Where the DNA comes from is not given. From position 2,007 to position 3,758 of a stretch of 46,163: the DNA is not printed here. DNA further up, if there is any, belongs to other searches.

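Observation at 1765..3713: Low-GC two-gene cassette (PD-(D/E)xK-like protein + NDT/TIR-like domain protein) inserted between ubiX and mnmE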

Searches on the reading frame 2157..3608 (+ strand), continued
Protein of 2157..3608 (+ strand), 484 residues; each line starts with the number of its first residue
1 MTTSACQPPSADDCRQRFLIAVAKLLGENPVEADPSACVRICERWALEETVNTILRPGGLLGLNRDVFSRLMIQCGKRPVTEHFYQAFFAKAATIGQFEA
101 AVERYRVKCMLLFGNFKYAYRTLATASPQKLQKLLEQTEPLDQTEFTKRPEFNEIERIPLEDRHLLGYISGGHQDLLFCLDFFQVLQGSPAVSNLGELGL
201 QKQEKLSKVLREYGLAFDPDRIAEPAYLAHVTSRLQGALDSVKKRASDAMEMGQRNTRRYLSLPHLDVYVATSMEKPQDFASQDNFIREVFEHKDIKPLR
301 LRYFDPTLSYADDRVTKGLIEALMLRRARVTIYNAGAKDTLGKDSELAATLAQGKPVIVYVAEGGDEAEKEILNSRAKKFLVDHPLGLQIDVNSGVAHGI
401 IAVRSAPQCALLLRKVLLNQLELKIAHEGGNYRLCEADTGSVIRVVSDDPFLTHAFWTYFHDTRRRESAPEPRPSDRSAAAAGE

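Call 64: search_protein_representatives(alignment_id=A1)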
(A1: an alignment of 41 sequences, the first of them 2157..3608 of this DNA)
Query: 41 sequences, 464 profile positions. Proteins with E-value up to 0.001 (for the whole library): 884; up to 1e-10: 684; up to 1e-30: 432. The best 150 are listed.
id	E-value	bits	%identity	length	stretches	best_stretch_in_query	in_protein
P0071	2.2e-213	725.7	-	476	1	3-462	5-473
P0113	6.8e-185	631.7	-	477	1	16-461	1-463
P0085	2.2e-182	623.5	-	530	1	3-462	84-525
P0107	1.4e-160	551.6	-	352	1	101-459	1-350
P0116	7.3e-153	526.2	-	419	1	38-460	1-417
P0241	1.9e-137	475.3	-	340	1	2-335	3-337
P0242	1.1e-120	420.0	-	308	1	176-461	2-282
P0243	2.7e-119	415.5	-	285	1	70-349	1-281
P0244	4.8e-118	411.4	-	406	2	230-457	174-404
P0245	1.0e-108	380.6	-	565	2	41-370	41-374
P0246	1.1e-108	380.5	-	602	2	36-365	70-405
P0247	3.5e-105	369.0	-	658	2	32-361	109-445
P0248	1.3e-104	367.1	-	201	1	270-460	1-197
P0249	1.6e-102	360.2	-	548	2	38-372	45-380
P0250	2.9e-102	359.4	-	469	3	234-361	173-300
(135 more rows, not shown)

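Call 65: find_encoding_contigs(protein=P0052, flank=7000, max_places=1)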
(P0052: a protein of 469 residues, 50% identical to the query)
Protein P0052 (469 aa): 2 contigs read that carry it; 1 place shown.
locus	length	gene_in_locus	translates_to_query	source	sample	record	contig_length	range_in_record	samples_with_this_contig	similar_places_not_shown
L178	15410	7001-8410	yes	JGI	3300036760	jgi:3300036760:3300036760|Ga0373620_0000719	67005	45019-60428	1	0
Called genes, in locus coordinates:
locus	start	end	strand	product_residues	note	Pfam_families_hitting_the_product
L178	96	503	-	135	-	-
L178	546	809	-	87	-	-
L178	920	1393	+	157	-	PF00578:AhpC-TSA, PF08534:Redoxin, PF00085:Thioredoxin (weak), PF13905:Thioredoxin_8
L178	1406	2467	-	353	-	PF01018:GTP1_OBG, PF01926:MMR_HSR1, PF02421:FeoB_N (weak)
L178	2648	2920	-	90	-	PF01016:Ribosomal_L27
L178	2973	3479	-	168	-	PF00829:Ribosomal_L21p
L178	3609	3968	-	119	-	PF12973:Cupin_7 (weak), PF07883:Cupin_2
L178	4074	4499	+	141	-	PF01957:NfeD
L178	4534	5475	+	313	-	PF01145:Band_7, PF16200:Band_7_C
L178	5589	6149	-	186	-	-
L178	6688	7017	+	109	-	-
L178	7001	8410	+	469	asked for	-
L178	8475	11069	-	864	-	PF00521:DNA_topoisoIV, PF03989:DNA_gyraseA_C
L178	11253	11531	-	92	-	-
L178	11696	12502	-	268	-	-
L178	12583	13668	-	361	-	PF13231:PMT_2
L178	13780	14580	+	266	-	-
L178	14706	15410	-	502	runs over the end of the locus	PF13598:DUF4139 (weak)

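Call 66: find_encoding_contigs(protein=P0059, flank=7000, max_places=1)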
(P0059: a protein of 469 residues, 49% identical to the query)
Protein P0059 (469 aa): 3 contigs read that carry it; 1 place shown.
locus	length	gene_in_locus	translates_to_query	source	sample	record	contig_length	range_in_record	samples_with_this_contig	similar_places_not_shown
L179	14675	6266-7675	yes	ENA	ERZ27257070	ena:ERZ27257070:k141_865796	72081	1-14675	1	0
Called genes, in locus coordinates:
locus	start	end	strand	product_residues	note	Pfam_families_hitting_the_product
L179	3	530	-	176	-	?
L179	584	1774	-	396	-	PF00108:Thiolase_N, PF02803:Thiolase_C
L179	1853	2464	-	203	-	-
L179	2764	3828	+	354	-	PF20990:DUF2207_C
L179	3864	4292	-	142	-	-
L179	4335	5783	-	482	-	PF00324:AA_permease, PF13520:AA_permease_2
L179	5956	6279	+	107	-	PF18743:AHJR-like (weak)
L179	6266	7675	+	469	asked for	-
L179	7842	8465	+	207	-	PF01726:LexA_DNA_bind, PF00717:Peptidase_S24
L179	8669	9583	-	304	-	PF02678:Pirin, PF05726:Pirin_C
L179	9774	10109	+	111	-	PF03551:PadR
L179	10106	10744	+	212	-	-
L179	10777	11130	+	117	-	PF12840:HTH_20, PF01022:HTH_5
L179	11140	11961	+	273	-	PF01135:PCMT, PF13489:Methyltransf_23, PF01209:Ubie_methyltran, PF13847:Methyltransf_31, PF08241:Methyltransf_11, PF08242:Methyltransf_12, PF13649:Methyltransf_25, PF05148:Methyltransf_8, +3 more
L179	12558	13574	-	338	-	PF00589:Phage_integrase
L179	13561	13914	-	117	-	PF12728:HTH_17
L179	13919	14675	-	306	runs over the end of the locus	-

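Call 67: find_encoding_contigs(protein=P0081, flank=7000, max_places=1)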
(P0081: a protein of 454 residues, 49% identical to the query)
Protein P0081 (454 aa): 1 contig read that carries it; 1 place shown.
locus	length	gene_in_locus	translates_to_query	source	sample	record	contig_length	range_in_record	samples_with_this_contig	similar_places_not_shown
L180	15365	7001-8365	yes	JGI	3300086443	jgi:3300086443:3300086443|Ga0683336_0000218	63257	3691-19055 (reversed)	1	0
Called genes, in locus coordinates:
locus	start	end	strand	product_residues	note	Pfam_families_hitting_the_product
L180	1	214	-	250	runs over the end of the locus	PF00149:Metallophos, PF12850:Metallophos_2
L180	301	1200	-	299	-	PF00005:ABC_tran, PF02463:SMC_N (weak), PF13304:AAA_21 (faint), PF08352:oligo_HPY (weak)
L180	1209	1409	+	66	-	PF09720:Unstab_antitox (weak)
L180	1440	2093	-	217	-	-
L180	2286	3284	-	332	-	PF00291:PALP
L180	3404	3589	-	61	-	-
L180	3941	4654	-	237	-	PF12840:HTH_20, PF12802:MarR_2 (weak)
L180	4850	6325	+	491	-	PF07690:MFS_1, PF13347:MFS_2 (weak)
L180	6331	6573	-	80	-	PF02604:PhdYeFM_antitox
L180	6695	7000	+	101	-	-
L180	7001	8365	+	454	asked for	-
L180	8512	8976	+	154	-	PF12728:HTH_17 (weak)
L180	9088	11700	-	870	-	PF00521:DNA_topoisoIV, PF03989:DNA_gyraseA_C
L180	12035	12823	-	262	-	-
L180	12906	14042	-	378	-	-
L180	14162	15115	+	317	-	PF02517:Rce1-like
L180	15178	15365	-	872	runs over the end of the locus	PF02518:HATPase_c, PF00204:DNA_gyraseB, PF01751:Toprim, PF21249:GyrB_hook (faint), PF00986:DNA_gyraseB_C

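Call 70: search_protein_families(library=pfam, proteins=[L012:2431-3084:-, L012:3084-6332:-, L012:6339-9731:-, L016:2814-3809:-, L017:6190-7068:-, L017:9547-11142:-, L017:11253-12059:+, L018:5359-6387:-, L018:9045-9548:-, L011:9490-10371:+], max_evalue=0.001)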
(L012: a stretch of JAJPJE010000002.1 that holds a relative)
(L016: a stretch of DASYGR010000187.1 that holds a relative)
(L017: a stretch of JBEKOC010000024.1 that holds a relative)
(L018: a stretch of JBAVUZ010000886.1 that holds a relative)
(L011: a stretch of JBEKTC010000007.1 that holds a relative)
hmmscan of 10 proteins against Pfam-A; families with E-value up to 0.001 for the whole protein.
L012:2431-3084:- (217 aa): 1 family
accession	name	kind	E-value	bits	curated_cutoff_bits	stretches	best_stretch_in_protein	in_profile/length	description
PF02481.21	DNA_processg_A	-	1.6e-07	31.2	29.6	1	31-163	32-167/212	DNA recombination-mediator protein A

L012:3084-6332:- (1082 aa): 4 families
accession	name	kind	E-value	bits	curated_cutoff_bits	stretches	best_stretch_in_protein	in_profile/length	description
PF07669.17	Eco57I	-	6.1e-23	82.2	25.3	1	572-808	1-156/171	Eco57I restriction-modification methylase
PF20473.4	MmeI_Mtase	-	8.5e-09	35.4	27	1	482-594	8-85/259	MmeI, DNA-methyltransferase domain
PF25120.1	DUF7814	-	2e-07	31.4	27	1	240-305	122-184/228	Domain of unknown function (DUF7814)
PF02384.22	N6_Mtase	-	1.4e-05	25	20.4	0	491-517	44-70/311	N-6 DNA Methylase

L012:6339-9731:- (1130 aa): 5 families
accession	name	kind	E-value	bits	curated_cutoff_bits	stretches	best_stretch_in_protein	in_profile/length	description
PF00271.37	Helicase_C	-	4.5e-17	62.7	23.5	1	710-830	2-110/110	Helicase conserved C-terminal domain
PF00176.29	SNF2-rel_dom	-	2.2e-10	40.5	24.9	1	258-323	2-73/290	SNF2-related domain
PF13091.12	PLDc_2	-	2.5e-07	31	27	1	120-194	63-132/132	PLD-like domain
PF09565.16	RE_NgoFVII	-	8.1e-06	25.7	23.8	1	121-192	76-147/162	NgoFVII restriction endonuclease N-terminal PLD domain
PF04851.21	ResIII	-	0.00013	22.4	22.5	0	254-311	4-63/164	Type III restriction enzyme, res subunit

L016:2814-3809:- (331 aa): 0 families

L017:6190-7068:- (292 aa): 0 families

L017:9547-11142:- (531 aa): 3 families
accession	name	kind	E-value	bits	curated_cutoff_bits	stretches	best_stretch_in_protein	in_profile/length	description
PF01977.22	UbiD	-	4e-81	271.5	23.3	2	254-367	92-206/206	3-octaprenyl-4-hydroxybenzoate carboxy-lyase Rift-related domain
PF20696.2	UbiD_C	-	1.6e-44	151.4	24.2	1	373-495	2-127/127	3-octaprenyl-4-hydroxybenzoate carboxy-lyase C-terminal domain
PF20695.2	UbiD_N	-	2.2e-31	108.2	24.3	1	9-85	1-77/78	3-octaprenyl-4-hydroxybenzoate carboxy-lyase N-terminal domain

L017:11253-12059:+ (269 aa): 1 family
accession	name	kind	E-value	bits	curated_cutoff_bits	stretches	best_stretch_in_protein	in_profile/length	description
PF07589.16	PEP-CTERM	-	4.6e-06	26.9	20.7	1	243-266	1-24/24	PEP-CTERM motif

L018:5359-6387:- (342 aa): 1 family
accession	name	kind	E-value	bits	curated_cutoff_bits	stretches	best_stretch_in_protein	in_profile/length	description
PF00291.31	PALP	-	3.6e-72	243.6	35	1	17-305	1-295/295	Pyridoxal-phosphate dependent enzyme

L018:9045-9548:- (167 aa): 0 families

L011:9490-10371:+ (294 aa): 1 family
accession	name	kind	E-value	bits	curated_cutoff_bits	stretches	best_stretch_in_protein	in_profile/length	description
PF13349.12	DUF4097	-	2.8e-11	43.7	22.9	1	184-291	142-246/247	Toastrack DUF4097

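Call 74: search_protein_families(library=phrogs, proteins=[window:2157-3608:+, L030:7629-9581:+, L031:7872-9302:+], max_evalue=0.1)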
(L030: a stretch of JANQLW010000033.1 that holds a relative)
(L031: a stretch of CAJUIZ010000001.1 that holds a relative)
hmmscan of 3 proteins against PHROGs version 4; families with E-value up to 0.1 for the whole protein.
window:2157-3608:+ (484 aa): 1 family
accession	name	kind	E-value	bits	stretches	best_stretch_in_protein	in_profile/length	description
phrog_15129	-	unknown function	0.049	14.6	0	287-316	45-74/81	-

L030:7629-9581:+ (651 aa): 4 families
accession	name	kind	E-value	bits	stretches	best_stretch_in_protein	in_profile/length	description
phrog_3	-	transcription regulation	0.0004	21.3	1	4-97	87-168/430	transcriptional repressor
phrog_2104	-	unknown function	0.034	15.3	1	9-47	43-79/103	-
phrog_1373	-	transcription regulation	0.083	13.9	0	13-45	71-101/166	transcriptional regulator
phrog_8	-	transcription regulation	0.085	13.3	1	6-270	165-318/346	transcriptional regulator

L031:7872-9302:+ (477 aa): 1 family
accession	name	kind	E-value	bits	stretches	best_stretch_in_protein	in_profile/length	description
phrog_33581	-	unknown function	0.014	16.5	0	114-135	4-25/60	-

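Call 85: fold_search(model_id=the predicted structure, library=viral)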
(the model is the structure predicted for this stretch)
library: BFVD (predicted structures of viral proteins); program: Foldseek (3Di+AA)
matches with E <= 10: 847; with E <= 0.001: 0
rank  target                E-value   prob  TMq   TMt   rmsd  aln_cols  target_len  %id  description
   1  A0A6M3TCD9            4.6e-03  1.00  0.21  0.32   9.4       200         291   13  (no name in the UniProt tables at hand)
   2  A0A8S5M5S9            5.3e-03  1.00  0.21  0.60   5.0       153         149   12  Nucleoside 2-deoxyribosyltransferase [Podoviridae sp. ctaNW81]
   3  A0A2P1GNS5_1          1.2e-02  0.12  0.10  0.07  39.0       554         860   10  Polyprotein (Fragment) [Wenling banjofish picornavirus 2]
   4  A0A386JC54            1.3e-02  0.28  0.11  0.11  20.3       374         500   11  Structural polyprotein [Marine RNA virus BC-8]
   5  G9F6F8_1              1.7e-02  0.12  0.11  0.07  37.7       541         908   11  (no name in the UniProt tables at hand)
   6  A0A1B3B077            1.8e-02  1.00  0.21  0.56   5.6       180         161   10  Deoxyuridine triphosphatase [Gordonia phage Ghobes]
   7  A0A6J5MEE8            2.0e-02  1.00  0.19  0.61   5.7       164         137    8  Nucleoside 2-deoxyribosyltransferase [uncultured Caudovirales phage]
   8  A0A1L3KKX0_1          2.0e-02  0.12  0.11  0.05  36.4       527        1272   12  (no name in the UniProt tables at hand)
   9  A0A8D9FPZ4            2.3e-02  0.54  0.19  0.25  25.1       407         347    8  Uncharacterized protein [uncultured marine phage]
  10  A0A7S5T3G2            2.4e-02  0.98  0.19  0.47   9.3       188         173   14  (no name in the UniProt tables at hand)
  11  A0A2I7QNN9            3.0e-02  1.00  0.17  0.41   6.3       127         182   16  (no name in the UniProt tables at hand)
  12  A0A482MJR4            3.0e-02  0.12  0.12  0.08  23.6       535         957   12  Uncharacterized protein [Nodularia phage vB_NspS-kac68v161]
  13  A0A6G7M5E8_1          3.7e-02  0.08  0.10  0.05  40.9       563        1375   12  Genome polyprotein [Warroolaba Creek virus 1]
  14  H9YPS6                3.9e-02  1.00  0.22  0.51   5.0       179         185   13  (no name in the UniProt tables at hand)
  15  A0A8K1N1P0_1          4.1e-02  0.08  0.10  0.07  35.6       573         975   11  (no name in the UniProt tables at hand)
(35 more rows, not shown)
